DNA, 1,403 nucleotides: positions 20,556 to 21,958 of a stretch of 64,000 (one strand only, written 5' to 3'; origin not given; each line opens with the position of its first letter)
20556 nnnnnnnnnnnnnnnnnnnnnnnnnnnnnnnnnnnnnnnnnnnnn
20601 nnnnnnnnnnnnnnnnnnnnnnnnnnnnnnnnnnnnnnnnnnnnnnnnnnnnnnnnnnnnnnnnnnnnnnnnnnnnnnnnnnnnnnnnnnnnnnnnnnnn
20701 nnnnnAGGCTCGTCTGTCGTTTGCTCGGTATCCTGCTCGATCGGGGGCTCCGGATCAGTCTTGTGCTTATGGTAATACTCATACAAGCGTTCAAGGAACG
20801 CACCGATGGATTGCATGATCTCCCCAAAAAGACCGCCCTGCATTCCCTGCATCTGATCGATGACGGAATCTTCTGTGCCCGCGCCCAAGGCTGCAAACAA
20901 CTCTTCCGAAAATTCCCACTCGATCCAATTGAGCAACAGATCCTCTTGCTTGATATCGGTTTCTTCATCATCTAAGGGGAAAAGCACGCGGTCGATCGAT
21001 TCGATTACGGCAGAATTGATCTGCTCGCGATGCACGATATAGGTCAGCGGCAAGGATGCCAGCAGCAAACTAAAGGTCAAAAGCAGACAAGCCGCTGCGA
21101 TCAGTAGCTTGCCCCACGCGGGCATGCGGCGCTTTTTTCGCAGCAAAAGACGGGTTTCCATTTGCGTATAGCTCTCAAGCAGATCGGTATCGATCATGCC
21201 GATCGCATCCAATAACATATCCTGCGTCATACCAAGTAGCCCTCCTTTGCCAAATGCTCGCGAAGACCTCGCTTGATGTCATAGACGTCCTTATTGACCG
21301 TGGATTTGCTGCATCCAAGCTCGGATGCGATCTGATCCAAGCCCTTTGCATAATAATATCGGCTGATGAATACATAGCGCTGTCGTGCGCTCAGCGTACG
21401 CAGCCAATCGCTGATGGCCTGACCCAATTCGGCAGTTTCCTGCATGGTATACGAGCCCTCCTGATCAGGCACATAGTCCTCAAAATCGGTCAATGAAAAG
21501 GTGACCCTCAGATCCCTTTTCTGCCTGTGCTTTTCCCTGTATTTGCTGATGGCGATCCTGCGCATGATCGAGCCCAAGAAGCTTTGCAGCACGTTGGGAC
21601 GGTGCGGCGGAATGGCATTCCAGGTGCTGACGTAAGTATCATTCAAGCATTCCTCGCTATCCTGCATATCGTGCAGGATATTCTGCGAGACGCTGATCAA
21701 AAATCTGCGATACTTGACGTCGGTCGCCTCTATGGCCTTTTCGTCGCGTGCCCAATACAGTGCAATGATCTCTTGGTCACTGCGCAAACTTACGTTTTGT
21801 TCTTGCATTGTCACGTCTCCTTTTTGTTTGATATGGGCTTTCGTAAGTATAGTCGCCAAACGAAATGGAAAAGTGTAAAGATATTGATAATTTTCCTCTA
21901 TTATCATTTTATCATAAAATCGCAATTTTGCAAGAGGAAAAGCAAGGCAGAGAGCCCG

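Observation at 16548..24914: Three tandem sigma-factor / LRR-membrane-protein modules: candidate family of transmembrane signalling pairs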

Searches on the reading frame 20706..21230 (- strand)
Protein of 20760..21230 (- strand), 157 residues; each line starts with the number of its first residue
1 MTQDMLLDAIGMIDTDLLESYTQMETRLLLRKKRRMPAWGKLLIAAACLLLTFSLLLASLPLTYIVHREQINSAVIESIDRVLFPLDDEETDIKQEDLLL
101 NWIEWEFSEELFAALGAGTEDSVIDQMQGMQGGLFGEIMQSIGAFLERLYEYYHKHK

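Call 13: find_homologous_proteins(query=window:20760-21230:-, max_evalue=0.001)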
Query seq(157 aa) (157 aa): 2 proteins with E <= 0.001 among 206 candidates.
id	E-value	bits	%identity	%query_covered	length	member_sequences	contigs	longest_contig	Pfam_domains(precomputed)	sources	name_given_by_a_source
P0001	1.1e-44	170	55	99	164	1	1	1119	-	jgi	jgi:hypothetical protein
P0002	6.4e-44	168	53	100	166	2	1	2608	-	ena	-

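Call 16: find_encoding_contigs(protein=P0002, flank=5000)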
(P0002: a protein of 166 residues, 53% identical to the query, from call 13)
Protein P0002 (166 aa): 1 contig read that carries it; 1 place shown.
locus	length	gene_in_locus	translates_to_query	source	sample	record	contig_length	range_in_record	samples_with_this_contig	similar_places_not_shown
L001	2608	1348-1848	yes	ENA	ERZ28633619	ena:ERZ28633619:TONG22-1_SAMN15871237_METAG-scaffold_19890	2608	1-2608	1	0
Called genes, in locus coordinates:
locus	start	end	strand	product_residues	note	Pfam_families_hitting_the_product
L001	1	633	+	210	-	?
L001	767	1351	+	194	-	PF04542:Sigma70_r2, PF08281:Sigma70_r4_2 (weak), PF04545:Sigma70_r4 (weak)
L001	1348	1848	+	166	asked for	-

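Call 26: search_protein_families(library=pfam, proteins=[window:20760-21230:-], max_evalue=10)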
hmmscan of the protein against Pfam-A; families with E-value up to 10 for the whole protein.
window:20760-21230:- (157 aa): 1 family
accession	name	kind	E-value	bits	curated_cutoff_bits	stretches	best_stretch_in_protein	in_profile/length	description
PF03350.21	UPF0114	-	0.13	12.9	23.1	1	38-84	11-58/117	Uncharacterized protein family, UPF0114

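Call 27: search_solved_structures(query=A3, max_evalue=10)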
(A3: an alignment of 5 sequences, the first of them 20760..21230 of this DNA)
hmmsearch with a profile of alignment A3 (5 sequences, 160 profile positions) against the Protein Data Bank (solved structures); distinct sequences matched with E-value up to 10: 5.
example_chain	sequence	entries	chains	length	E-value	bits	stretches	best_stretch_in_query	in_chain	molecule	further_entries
3kzv_A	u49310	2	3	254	0.5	13.4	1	74-132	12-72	Uncharacterized oxidoreductase YIR035C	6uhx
6ebv_A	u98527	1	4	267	2.6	11.1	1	101-155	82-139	Type II pantothenate kinase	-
6avp_A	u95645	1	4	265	2.6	11.1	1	101-155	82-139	Type II pantothenate kinase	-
6awg_A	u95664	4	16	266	2.6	11.1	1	101-155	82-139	Type II pantothenate kinase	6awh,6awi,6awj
4m7x_A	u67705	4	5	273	2.7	11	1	101-155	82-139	Type II pantothenate kinase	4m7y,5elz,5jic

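Call 28: search_protein_representatives(alignment_id=A3)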
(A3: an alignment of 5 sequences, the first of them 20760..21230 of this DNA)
Query: 5 sequences, 160 profile positions. Proteins with E-value up to 0.001 (for the whole library): 62; up to 1e-10: 39; up to 1e-30: 33. The best 62 are listed.
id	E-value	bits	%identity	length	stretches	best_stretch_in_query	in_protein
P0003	7.0e-75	266.5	-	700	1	1-159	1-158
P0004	2.7e-72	258.1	-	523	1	1-158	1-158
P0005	7.6e-72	256.7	-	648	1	1-158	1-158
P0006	3.5e-67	241.5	-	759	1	1-159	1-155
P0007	1.7e-66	239.3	-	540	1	1-159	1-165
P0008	7.7e-62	224.1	-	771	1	1-159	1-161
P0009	2.4e-61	222.5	-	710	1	1-159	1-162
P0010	9.4e-61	220.6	-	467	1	1-159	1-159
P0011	2.3e-60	219.3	-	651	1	1-159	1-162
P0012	4.0e-60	218.6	-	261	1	1-159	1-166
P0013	1.5e-58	213.4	-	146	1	1-129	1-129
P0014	1.7e-57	210.0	-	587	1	1-158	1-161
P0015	1.1e-56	207.4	-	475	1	1-159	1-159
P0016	3.3e-56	205.8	-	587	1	1-158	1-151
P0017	6.2e-55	201.7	-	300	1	1-159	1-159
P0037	4.8e-29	117.5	-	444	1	1-159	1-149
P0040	3.3e-21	92.0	-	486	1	1-157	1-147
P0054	1.3e-04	38.1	-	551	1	2-71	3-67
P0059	3.8e-04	36.6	-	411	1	1-64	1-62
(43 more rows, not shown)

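Call 30: find_related_loci(query=A3, collection=genome_contigs, flank=8000)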
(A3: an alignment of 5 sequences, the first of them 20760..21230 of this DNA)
Query A3 (157 aa) in genome_contigs; peptide patterns used: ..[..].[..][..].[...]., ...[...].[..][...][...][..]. (x = any residue, [..] = any of these).
105 stretches matched a pattern; 7 encode a relative of the query (tblastn E <= 1e-3); 7 distinct loci.
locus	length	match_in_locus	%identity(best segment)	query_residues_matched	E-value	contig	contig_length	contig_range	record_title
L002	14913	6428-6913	57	1-157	4e-55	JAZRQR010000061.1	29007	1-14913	MAG: Eubacteriales bacterium isolate T1900045361_YK20190051.MAGScoT_cleanbin_000011 SGB_6815_k141_6684, whole genome sho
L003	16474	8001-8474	52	1-157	5e-53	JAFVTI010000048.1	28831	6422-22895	MAG: Clostridia bacterium isolate RGIG5376 Sheep_Colon-3__c1594, whole genome shotgun sequence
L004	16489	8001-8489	53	1-156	1e-52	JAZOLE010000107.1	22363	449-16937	MAG: Eubacteriales bacterium isolate T1900045656_YK20190350.MAGScoT_cleanbin_000022 SGB_8240_k141_1022223, whole genome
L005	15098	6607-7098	53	1-157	8e-52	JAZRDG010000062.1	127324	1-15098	MAG: Eubacteriales bacterium isolate T1900045506_YK20190200.MAGScoT_cleanbin_000082 SGB_7539_k141_1013186, whole genome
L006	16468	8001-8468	52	1-156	8e-51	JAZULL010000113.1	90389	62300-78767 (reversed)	MAG: Eubacteriales bacterium isolate T1900044912_TS20190378.MAGScoT_cleanbin_000022 SGB_3316_k141_2766820, whole genome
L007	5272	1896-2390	52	1-157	6e-46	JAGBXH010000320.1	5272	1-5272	MAG: Clostridia bacterium isolate RGIG9531 Yak_Colon-2__c556014, whole genome shotgun sequence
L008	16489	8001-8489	57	1-157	2e-55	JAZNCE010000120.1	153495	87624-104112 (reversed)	MAG: Eubacteriales bacterium isolate T1900044737_TS20190203.MAGScoT_cleanbin_000006 SGB_2028_k141_2904205, whole genome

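Call 31: list_cluster_members(proteins=[P0003, P0004, P0005, P0006, P0008, P0009, P0037, P0040, P0054, P0059])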
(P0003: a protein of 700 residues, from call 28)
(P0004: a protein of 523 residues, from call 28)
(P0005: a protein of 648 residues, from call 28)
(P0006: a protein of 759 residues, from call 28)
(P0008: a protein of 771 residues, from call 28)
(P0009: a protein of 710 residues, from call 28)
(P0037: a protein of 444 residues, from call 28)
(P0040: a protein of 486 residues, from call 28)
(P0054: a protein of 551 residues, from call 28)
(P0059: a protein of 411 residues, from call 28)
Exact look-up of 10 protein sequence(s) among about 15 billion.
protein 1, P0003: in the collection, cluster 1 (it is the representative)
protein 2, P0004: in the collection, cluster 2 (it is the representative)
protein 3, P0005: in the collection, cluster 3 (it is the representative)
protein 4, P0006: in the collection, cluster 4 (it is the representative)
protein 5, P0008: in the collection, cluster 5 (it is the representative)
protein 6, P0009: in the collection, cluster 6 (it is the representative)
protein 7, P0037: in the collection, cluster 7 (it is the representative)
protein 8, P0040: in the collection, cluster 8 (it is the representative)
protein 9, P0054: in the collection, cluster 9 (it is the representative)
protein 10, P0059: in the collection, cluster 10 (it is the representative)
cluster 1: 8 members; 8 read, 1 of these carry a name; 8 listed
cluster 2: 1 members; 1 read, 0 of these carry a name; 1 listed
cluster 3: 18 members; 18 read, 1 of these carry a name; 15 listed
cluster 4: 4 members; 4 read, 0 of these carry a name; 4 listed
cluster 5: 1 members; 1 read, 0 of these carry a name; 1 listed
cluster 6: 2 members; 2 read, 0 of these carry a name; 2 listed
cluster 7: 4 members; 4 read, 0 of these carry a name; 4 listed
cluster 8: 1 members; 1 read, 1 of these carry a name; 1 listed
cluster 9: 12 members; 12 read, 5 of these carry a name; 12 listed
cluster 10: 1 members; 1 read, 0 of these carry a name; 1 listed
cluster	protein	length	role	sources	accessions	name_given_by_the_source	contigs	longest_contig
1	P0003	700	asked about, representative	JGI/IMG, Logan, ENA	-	-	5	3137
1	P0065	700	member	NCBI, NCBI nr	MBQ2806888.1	MAG: leucine-rich repeat domain-containing protein [Clostridia bacterium] | leucine-rich repeat domain-containing protein [Clostridia bacterium]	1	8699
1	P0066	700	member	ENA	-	-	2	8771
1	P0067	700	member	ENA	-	-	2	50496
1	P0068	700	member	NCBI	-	-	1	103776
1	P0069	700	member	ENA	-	-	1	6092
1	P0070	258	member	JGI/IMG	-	-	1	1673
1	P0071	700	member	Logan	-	-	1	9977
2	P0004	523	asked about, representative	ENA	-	-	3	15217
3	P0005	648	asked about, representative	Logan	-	-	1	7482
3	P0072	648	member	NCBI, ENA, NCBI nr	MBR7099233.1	MAG: leucine-rich repeat domain-containing protein [Clostridia bacterium] | leucine-rich repeat domain-containing protein [Clostridia bacterium]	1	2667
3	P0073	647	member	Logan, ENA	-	-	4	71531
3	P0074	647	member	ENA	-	-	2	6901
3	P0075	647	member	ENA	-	-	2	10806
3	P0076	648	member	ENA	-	-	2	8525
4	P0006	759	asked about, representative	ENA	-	-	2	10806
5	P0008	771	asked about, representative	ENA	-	-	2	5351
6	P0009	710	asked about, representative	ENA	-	-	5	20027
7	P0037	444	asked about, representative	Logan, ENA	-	-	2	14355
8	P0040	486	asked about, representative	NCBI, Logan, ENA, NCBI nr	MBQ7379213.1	MAG: leucine-rich repeat domain-containing protein [Clostridia bacterium] | leucine-rich repeat domain-containing protein [Clostridia bacterium]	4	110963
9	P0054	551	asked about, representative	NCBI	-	-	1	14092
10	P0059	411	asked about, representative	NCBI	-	-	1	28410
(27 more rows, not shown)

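Call 48: find_encoding_contigs(protein=P0054, flank=4000, max_places=2)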
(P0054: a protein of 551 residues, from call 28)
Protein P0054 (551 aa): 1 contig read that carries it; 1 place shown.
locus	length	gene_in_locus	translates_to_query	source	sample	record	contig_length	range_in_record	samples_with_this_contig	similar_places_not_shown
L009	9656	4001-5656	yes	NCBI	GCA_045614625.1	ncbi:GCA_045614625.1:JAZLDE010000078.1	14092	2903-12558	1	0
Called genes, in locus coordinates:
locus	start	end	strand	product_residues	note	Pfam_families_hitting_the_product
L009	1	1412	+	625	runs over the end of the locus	PF17389:Bac_rhamnosid6H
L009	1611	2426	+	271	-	PF08282:Hydrolase_3, PF05116:S6PP (weak)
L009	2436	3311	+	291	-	PF18082:NAT_N, PF18164:GNAT_C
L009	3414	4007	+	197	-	PF04542:Sigma70_r2, PF07638:Sigma70_ECF, PF08281:Sigma70_r4_2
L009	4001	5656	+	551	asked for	-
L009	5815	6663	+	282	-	PF02588:YitT_membrane, PF10035:DUF2179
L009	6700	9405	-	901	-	PF01074:Glyco_hydro_38N, PF09261:Alpha-mann_mid, PF07748:Glyco_hydro_38C, PF17677:Glyco_hydro38C2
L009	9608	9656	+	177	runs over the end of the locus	-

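Call 49: find_encoding_contigs(protein=P0059, flank=4000, max_places=2)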
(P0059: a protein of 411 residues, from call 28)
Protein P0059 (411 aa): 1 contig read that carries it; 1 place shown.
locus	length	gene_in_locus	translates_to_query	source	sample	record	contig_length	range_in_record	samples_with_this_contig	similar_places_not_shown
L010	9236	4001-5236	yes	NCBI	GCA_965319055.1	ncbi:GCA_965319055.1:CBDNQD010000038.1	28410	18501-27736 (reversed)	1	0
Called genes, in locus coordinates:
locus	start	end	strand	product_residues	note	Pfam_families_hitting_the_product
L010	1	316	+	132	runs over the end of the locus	PF00411:Ribosomal_S11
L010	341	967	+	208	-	PF00163:Ribosomal_S4, PF01479:S4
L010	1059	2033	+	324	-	PF01193:RNA_pol_L, PF01000:RNA_pol_A_bac, PF03118:RNA_pol_A_CTD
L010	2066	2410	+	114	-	PF01196:Ribosomal_L17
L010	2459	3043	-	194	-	-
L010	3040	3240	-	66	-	-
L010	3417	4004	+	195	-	PF04542:Sigma70_r2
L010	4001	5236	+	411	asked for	-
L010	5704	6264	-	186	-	PF12671:Amidase_6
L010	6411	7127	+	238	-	PF00005:ABC_tran, PF13304:AAA_21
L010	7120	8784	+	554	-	PF16949:ABC_tran_2 (faint)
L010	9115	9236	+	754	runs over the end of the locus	PF01381:HTH_3 (faint), PF12844:HTH_19 (weak), PF07883:Cupin_2, PF00501:AMP-binding, PF13193:AMP-binding_C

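Call 87: predict_structure(alignment_id=A7)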
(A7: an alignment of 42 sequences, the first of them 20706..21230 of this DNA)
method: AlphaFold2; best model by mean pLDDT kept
length: 175 residues; sequences in the alignment: 42
mean_pLDDT: 68.1   pTM: 0.40
mean pLDDT of the five models: 68.1, 65.6, 65.0, 63.7, 62.0
residues with pLDDT >= 90: 8; 70-90: 69; 50-70: 81; < 50: 17
segments of 3 or more residues with pLDDT < 50: 160-175
pLDDT, mean of each block of 10 residues (from residue 1): 65 73 81 64 89 86 66 65 67 61 72 68 68 68 75 67 39 36
secondary structure, 60 per line:
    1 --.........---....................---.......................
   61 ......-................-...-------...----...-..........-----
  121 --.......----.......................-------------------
elements in order: H3-11 H15-34 H38-66 H68-83 H106-115 H123-129 H134-156

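Call 90: fold_search(model_id=the predicted structure, library=pdb)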
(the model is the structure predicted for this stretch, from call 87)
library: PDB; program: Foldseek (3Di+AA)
matches with E <= 10: 39; with E <= 0.001: 0
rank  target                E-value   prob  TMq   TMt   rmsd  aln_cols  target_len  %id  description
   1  9e3d_P                2.4e+00  0.06  0.16  0.25   9.8        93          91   13  Cryo-EM structure of DNMT 3A2/3B3 tetramer in complex with a di-nucleosome with K120R mutant H2B (released 2026-02-18)
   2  1eqz_B                2.7e+00  0.06  0.16  0.22   9.8        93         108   13  X-RAY STRUCTURE OF THE NUCLEOSOME CORE PARTICLE AT 2.5 A RESOLUTION (released 2000-04-17)
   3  4kud_D                2.7e+00  0.06  0.15  0.26  10.5        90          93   18  Crystal structure of N-terminal acetylated Sir3 BAH domain D205N mutant in complex with yeast nucleosome core particle (released 2013-08-07)
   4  4jjn_D                2.7e+00  0.06  0.15  0.25  10.5        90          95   18  Crystal structure of heterochromatin protein Sir3 in complex with a silenced yeast nucleosome (released 2013-05-15)
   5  5b1l_D                2.9e+00  0.06  0.17  0.26   9.7        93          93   14  The mouse nucleosome structure containing H3t (released 2017-02-15)
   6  7xfl_D                3.2e+00  0.06  0.17  0.26   9.8        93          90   13  Structure of nucleosome-AAG complex (A-53I, free state) (released 2023-04-19)
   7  6jr1_H                3.2e+00  0.05  0.16  0.26   9.8        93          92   15  Crystal structure of the human nucleosome phased with 16 selenium atoms (released 2019-10-02)
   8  8pp6_D                3.7e+00  0.05  0.16  0.25   9.8        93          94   14  human RYBP-PRC1 bound to H2AK118ub1 nucleosome (released 2024-04-03)
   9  6m3v_H                3.9e+00  0.04  0.15  0.25   9.8        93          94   14  355 bp di-nucleosome harboring cohesive DNA termini (released 2020-10-07)
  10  4wnn_D                3.9e+00  0.04  0.15  0.25  10.5        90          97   18  SPT16-H2A-H2B FACT HISTONE Complex (released 2015-10-21)
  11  2pyo_D                4.2e+00  0.05  0.16  0.25   9.8        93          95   14  Drosophila nucleosome core (released 2007-11-06)
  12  7u0g_H                4.2e+00  0.04  0.16  0.24   9.7        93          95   13  structure of LIN28b nucleosome bound 3 OCT4 (released 2023-06-28)
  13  4x23_R                4.5e+00  0.04  0.17  0.26   9.8        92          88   14  CRYSTAL STRUCTURE OF CENP-C IN COMPLEX WITH THE NUCLEOSOME CORE PARTICLE (released 2014-12-10)
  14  5fug_H                4.8e+00  0.04  0.17  0.27   9.5        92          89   13  Crystal structure of a human YL1-H2A.Z-H2B complex (released 2016-03-09)
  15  1s32_H                4.8e+00  0.04  0.17  0.25   9.8        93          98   12  Molecular Recognition of the Nucleosomal 'Supergroove' (released 2004-05-11)
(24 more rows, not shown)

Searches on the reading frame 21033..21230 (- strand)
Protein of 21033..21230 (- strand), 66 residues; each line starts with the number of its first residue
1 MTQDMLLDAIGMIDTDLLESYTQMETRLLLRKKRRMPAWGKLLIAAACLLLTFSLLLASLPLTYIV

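Call 71: search_solved_structures(query=A6, max_evalue=10)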
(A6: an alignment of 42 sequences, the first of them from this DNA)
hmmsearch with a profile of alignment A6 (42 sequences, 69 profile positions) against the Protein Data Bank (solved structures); distinct sequences matched with E-value up to 10: 10.
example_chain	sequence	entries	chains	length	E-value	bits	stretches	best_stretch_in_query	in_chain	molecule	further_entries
8z21_B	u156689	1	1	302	0.06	16.5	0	35-65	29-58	Oligopeptide transport system permease protein OppC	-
2m8r_A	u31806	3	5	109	0.49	13.5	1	16-57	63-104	Syntaxin-1A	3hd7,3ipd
9zks_M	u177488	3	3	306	0.91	12.7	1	30-60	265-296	Proline-rich transmembrane protein 1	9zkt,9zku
7rmx_A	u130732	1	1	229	1.2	12.3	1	14-53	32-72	Tunable symmetric protein, D_3_212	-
7wmv_B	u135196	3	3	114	1.8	11.7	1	38-62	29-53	PDZK1-interacting protein 1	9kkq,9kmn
7yni_B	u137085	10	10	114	1.8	11.7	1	38-62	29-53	PDZK1-interacting protein 1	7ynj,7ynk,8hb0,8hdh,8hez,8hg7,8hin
9cl5_Da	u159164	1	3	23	2.8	11.1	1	40-61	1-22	particulate methane monooxygenase supernumerary helix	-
7nfx_t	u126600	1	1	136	3.3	10.9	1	27-58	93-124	Signal recognition particle 14 kDa protein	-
8z5s_AA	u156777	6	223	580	4.2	10.5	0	38-57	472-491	Flagellar M-ring protein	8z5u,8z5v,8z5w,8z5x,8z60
7pzy_p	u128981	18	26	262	7.8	9.7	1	5-48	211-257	60S ribosomal protein L8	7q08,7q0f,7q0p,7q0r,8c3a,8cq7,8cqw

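Call 91: find_homologous_proteins(query=A6, max_evalue=0.001)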
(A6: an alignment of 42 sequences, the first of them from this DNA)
Query A6 (42 sequences) (66 aa, profile of the alignment): 34 proteins with E <= 0.001 among 668 candidates.
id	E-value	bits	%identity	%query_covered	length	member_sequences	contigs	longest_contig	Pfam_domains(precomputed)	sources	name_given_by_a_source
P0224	9.7e-19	85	30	86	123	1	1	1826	-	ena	-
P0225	1.7e-18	84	31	88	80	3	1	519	-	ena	-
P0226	7.4e-18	82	30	86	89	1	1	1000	-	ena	-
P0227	1.2e-17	81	-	-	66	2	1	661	-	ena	-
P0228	1.7e-17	81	-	-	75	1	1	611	-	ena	-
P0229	3.0e-17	80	25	86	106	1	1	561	-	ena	-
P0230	4.9e-17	79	26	86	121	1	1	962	-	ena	-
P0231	5.1e-17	79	-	-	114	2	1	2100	-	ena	-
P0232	5.8e-17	79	-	-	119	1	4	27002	-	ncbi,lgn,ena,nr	ncbi:MAG: hypothetical protein IJ363_08615 [Clostridia bacterium]|nr:hypothetical protein [Clostridi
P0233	6.0e-17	79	26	86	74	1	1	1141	-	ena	-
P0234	1.2e-16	78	-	-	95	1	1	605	-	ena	-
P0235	1.7e-16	78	31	88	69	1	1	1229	-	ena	-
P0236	2.4e-16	77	35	91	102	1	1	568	-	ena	-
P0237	5.6e-16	76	-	-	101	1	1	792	-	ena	-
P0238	8.2e-16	75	36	82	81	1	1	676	-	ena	-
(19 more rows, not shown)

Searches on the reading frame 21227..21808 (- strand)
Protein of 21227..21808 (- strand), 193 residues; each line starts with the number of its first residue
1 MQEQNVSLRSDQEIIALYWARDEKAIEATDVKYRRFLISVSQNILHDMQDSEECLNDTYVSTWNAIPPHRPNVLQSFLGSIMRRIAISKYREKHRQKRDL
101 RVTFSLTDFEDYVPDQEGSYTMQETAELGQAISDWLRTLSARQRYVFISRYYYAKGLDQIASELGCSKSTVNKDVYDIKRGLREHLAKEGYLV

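Call 3: search_protein_families(library=pfam, proteins=[window:21227-21808:-], max_evalue=0.01)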
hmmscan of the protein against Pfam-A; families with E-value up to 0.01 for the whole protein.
window:21227-21808:- (193 aa): 6 families
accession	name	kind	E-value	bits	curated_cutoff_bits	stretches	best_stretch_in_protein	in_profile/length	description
PF08281.18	Sigma70_r4_2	-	1.5e-08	34.6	25.7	1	131-176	3-48/54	Sigma-70, region 4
PF04545.22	Sigma70_r4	-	8.3e-07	28.9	24.1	1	135-172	1-38/50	Sigma-70, region 4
PF07638.17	Sigma70_ECF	-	2.9e-06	27.7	21.1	1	78-183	79-180/185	ECF sigma factor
PF04542.20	Sigma70_r2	-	3.2e-06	27.3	24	1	32-95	4-70/71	Sigma-70 region 2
PF12116.14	SpoIIID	-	0.0024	18.4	27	1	143-189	6-54/82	Stage III sporulation protein D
PF08279.18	HTH_11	-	0.0075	16.6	25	0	158-179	19-40/55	HTH domain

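Call 4: search_protein_families(library=ncbifam, proteins=[window:21227-21808:-], max_evalue=0.01)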
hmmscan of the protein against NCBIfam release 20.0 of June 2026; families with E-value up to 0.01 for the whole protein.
window:21227-21808:- (193 aa): 57 families (the best 25 are shown)
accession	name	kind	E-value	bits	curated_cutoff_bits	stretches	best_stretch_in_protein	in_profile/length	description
TIGR02937.1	sigma70-ECF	superfamily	2.3e-21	76.1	42.9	1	31-186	8-165/165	sigma-70 family RNA polymerase sigma factor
TIGR02985.1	Sig70_bacteroi1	subfamily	2e-15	57.4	126.4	1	32-186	9-162/162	RNA polymerase sigma-70 factor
TIGR02983.1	SigE-fam_strep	subfamily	3.7e-14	52.9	141.55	1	32-186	14-158/162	SigE family RNA polymerase sigma factor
NF008888.0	PRK11922.1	equivalog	1.4e-13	51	204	1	3-189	9-199/231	RNA polymerase sigma factor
NF009172.0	PRK12519.1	subfamily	1.9e-10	40.6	222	1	2-175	7-178/194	RNA polymerase sigma factor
NF007227.0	PRK09645.1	subfamily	1.2e-09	38.3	202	1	43-190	32-174/177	sigma-70 family RNA polymerase sigma factor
NF009166.1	PRK12513.1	equivalog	1.7e-09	37.7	206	1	8-189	6-189/193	RNA polymerase sigma factor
NF004113.0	PRK05602.1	equivalog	2.3e-09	37.2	208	1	7-189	28-204/211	RNA polymerase sigma factor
TIGR02957.1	SigX4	subfamily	7e-09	35.3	323.25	1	32-185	5-155/281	RNA polymerase sigma-70 factor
NF007225.0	PRK09643.1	equivalog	1.6e-08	34.5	190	1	4-175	7-171/204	RNA polymerase sigma factor SigM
TIGR02989.1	Sig-70_gvs1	subfamily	6.2e-08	32.7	124.55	1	35-184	12-156/158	RNA polymerase sigma-70 factor, Rhodopirellula/Verrucomicrobium family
NF007216.0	PRK09638.1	equivalog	1.2e-07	31.7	194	1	32-189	26-177/180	RNA polymerase sigma factor SigY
NF006550.0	PRK09047.1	equivalog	2.8e-07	30.2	173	1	95-189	95-190/194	RNA polymerase sigma factor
NF007228.0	PRK09646.1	subfamily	4e-07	29.9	226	1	9-186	15-190/194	ECF RNA polymerase sigma factor SigK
NF009168.0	PRK12515.1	subfamily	4.6e-07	29.5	236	1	30-191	25-184/189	RNA polymerase sigma factor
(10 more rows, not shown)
